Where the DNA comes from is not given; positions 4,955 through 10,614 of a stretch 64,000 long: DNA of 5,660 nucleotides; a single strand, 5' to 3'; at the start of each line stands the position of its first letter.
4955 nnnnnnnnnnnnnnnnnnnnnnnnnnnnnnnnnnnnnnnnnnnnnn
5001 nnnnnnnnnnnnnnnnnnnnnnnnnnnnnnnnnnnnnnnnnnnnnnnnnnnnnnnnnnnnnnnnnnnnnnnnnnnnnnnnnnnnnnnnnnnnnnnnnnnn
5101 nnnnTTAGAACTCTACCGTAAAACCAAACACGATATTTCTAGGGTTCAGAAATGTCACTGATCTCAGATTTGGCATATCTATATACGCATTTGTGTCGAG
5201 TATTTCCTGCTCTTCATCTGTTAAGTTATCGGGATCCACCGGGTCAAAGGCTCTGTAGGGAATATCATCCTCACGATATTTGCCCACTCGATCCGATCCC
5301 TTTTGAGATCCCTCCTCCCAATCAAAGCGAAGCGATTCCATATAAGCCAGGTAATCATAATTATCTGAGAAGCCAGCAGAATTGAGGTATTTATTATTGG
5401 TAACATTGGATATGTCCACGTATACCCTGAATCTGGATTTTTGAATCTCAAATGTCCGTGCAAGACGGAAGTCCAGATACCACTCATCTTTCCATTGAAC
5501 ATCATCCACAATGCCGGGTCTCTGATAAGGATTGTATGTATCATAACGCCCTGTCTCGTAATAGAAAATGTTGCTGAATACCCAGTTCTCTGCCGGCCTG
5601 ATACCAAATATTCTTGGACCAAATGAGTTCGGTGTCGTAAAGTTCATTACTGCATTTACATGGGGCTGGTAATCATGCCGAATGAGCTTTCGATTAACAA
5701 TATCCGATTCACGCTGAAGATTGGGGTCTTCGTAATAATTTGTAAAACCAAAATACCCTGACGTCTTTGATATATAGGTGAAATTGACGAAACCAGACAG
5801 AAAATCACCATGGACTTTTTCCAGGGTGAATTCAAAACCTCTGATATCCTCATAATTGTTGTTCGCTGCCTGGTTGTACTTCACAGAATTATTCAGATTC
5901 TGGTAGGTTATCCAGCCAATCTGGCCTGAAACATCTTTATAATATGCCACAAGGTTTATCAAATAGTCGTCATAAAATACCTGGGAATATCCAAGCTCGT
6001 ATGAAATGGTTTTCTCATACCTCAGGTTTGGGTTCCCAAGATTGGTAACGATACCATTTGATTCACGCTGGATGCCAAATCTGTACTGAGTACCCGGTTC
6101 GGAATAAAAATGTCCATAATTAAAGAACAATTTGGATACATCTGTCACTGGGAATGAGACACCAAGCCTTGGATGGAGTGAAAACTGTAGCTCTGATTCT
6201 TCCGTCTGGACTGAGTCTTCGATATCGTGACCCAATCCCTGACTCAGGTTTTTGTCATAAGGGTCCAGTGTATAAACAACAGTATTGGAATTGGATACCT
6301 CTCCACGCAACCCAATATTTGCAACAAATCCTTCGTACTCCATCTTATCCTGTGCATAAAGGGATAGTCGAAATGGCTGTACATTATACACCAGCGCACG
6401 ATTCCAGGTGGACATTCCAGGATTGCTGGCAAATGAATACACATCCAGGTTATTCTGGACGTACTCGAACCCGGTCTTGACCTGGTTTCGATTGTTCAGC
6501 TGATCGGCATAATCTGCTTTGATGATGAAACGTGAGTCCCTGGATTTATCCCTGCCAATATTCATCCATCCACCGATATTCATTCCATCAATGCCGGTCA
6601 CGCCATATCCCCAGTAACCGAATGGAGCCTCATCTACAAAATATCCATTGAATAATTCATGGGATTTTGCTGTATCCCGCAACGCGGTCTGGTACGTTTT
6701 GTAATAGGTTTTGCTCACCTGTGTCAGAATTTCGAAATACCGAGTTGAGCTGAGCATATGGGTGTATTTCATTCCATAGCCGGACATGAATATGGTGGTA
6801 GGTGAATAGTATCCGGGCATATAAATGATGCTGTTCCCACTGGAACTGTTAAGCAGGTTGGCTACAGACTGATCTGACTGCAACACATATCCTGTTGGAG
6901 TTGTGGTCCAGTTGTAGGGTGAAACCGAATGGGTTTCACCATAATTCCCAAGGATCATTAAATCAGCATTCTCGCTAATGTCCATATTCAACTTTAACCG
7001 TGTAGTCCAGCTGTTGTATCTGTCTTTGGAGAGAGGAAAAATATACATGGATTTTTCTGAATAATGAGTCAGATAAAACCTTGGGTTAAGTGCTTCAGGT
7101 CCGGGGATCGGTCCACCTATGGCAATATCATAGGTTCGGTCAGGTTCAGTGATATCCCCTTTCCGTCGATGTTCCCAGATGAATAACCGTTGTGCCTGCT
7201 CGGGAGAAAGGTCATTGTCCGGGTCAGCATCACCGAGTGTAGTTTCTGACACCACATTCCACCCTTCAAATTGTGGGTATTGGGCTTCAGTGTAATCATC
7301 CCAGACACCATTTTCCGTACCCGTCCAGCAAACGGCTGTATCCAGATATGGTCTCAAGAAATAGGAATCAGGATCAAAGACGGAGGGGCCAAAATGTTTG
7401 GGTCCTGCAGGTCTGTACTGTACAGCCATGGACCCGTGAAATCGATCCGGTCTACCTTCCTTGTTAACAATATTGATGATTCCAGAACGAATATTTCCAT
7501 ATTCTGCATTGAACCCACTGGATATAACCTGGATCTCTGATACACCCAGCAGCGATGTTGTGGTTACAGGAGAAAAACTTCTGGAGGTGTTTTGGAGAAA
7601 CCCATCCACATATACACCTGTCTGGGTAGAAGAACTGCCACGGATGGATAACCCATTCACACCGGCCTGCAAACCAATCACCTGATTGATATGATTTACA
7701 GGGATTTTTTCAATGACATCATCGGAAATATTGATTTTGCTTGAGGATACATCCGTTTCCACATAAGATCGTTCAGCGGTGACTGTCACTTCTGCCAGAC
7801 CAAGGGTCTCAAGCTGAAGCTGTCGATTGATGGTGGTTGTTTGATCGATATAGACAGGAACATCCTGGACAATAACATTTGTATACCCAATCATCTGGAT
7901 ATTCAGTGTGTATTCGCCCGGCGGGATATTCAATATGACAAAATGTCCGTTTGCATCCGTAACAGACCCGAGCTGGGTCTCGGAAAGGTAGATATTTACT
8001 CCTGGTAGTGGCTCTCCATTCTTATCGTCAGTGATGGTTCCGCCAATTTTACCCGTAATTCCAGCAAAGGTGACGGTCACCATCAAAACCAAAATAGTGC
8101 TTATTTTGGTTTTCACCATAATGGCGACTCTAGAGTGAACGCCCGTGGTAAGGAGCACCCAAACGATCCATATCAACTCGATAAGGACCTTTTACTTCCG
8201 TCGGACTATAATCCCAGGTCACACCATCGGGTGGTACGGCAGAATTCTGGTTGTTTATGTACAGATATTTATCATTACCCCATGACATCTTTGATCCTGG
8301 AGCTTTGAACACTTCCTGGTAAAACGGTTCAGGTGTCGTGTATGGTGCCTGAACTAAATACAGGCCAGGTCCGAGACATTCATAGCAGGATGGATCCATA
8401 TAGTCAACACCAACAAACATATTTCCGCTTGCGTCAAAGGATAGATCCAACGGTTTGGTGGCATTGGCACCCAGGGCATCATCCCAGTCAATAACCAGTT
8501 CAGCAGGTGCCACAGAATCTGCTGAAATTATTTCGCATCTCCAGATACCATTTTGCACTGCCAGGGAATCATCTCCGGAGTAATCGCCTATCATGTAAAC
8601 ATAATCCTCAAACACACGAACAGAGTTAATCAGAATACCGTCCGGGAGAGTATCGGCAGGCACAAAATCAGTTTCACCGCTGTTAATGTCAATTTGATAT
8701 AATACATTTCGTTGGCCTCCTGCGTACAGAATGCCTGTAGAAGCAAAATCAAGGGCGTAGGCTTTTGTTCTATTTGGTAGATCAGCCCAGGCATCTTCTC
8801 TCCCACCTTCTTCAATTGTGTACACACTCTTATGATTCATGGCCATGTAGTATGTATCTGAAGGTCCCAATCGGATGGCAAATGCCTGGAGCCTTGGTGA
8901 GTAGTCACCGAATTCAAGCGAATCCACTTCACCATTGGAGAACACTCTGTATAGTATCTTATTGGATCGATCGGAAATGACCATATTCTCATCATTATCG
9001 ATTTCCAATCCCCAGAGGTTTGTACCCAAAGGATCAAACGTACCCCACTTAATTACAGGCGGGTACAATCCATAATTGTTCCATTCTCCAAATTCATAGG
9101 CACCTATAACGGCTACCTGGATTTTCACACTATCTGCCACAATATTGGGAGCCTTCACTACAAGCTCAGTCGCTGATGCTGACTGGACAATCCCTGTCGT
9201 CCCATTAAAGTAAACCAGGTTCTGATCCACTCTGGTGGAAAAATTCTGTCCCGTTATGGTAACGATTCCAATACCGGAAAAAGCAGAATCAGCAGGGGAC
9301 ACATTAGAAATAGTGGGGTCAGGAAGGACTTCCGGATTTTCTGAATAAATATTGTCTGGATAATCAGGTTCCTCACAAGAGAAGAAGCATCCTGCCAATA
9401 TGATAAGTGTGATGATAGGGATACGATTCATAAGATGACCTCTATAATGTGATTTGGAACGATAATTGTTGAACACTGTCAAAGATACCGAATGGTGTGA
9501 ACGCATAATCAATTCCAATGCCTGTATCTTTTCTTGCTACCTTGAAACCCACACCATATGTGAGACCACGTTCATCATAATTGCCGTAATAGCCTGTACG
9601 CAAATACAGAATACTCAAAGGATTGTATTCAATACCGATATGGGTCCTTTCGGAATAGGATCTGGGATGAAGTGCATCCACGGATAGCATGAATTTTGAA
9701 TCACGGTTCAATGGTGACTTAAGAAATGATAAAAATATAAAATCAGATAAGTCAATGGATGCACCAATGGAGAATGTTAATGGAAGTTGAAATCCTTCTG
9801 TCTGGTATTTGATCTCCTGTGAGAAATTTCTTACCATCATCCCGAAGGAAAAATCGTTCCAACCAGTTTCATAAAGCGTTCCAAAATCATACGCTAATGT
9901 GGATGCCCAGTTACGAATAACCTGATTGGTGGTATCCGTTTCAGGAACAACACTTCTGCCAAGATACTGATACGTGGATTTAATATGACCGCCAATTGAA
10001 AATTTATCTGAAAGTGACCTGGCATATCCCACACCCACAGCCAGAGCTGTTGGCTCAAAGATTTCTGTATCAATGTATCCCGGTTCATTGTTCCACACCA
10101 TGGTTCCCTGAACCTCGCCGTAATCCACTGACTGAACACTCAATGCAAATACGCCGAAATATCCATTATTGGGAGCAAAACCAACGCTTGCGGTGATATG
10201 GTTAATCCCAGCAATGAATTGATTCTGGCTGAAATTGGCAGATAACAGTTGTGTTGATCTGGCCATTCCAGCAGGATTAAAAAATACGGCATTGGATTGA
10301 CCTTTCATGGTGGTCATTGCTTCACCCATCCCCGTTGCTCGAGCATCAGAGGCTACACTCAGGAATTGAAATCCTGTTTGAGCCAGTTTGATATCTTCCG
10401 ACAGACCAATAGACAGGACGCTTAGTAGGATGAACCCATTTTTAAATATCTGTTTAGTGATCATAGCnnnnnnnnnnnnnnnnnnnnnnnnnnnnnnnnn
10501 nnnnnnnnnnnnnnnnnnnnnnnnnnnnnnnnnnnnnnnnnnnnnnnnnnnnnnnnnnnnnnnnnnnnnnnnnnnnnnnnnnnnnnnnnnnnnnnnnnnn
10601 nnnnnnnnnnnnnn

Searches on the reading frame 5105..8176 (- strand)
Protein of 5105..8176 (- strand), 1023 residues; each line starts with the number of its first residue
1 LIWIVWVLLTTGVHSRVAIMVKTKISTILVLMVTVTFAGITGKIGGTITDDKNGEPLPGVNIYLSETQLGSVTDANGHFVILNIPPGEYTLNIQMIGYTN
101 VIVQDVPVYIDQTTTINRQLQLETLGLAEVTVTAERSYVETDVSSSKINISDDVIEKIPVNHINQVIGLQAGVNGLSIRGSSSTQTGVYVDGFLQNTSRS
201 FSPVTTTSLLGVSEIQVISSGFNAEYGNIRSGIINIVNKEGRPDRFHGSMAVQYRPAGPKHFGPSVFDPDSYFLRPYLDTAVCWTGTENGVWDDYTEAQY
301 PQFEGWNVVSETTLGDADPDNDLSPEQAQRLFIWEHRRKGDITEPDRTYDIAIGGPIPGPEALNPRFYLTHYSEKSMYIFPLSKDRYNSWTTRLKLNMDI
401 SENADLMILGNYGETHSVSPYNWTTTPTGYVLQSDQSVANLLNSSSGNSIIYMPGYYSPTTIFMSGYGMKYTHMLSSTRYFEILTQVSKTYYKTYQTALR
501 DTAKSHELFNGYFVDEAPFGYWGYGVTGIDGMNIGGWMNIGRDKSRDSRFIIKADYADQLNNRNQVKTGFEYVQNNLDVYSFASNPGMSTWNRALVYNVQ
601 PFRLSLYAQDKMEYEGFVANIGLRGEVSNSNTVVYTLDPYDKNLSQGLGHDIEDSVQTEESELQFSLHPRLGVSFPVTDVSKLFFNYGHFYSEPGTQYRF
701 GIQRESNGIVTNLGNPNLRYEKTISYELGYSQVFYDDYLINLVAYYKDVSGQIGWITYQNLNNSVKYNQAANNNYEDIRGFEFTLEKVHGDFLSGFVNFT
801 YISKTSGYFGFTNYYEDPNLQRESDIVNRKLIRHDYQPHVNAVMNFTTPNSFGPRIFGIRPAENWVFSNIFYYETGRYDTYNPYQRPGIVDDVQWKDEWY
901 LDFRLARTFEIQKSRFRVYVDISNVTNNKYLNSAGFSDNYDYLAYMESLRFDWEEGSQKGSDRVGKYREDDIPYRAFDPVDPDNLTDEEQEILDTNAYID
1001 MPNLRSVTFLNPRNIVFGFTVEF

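Call 81: search_protein_families(library=pfam, proteins=[window:5105-8176:-], max_evalue=0.00001)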
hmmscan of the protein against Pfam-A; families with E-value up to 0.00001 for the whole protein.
window:5105-8176:- (1023 aa): 4 families
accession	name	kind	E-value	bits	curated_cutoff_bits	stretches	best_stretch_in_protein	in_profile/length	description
PF13715.12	CarbopepD_reg_2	-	2.5e-20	72.7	32.2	1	44-132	1-88/88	CarboxypepD_reg-like domain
PF13620.12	CarboxypepD_reg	-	1.7e-17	64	32.3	1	44-121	2-82/82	Carboxypeptidase regulatory-like domain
PF17802.7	SpaA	-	1.5e-06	28.7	23.1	0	47-92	6-57/91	Prealbumin-like fold domain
PF07715.20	Plug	-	5.4e-06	27.3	23.9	0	142-228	4-101/107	TonB-dependent Receptor Plug Domain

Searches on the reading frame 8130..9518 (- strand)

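Call 81: search_protein_families(library=pfam, proteins=[window:8130-9518:-], max_evalue=0.00001)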
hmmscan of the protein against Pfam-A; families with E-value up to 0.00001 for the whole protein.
window:8130-9518:- (462 aa): 1 family
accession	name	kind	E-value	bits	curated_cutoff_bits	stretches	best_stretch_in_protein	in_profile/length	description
PF01833.30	TIG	-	1.5e-12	47.8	20.9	1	68-139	1-72/84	IPT/TIG domain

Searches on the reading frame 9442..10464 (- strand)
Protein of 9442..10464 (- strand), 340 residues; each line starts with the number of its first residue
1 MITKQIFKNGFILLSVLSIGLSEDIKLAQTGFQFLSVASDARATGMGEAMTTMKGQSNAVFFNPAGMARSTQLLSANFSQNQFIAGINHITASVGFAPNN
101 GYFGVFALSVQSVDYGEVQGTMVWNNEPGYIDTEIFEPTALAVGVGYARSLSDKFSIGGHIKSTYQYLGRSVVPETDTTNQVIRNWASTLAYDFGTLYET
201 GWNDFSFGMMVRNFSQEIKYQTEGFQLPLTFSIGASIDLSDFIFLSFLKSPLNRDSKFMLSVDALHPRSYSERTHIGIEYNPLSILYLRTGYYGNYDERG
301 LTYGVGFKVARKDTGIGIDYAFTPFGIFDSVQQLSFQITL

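Call 81: search_protein_families(library=pfam, proteins=[window:9442-10464:-], max_evalue=0.00001)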
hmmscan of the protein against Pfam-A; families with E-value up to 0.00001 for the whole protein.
window:9442-10464:- (340 aa): 1 family
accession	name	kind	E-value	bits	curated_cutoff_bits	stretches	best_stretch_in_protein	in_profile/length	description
PF19572.5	PorV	-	7e-06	26.2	27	0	26-239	7-219/243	Type IX secretion system protein PorV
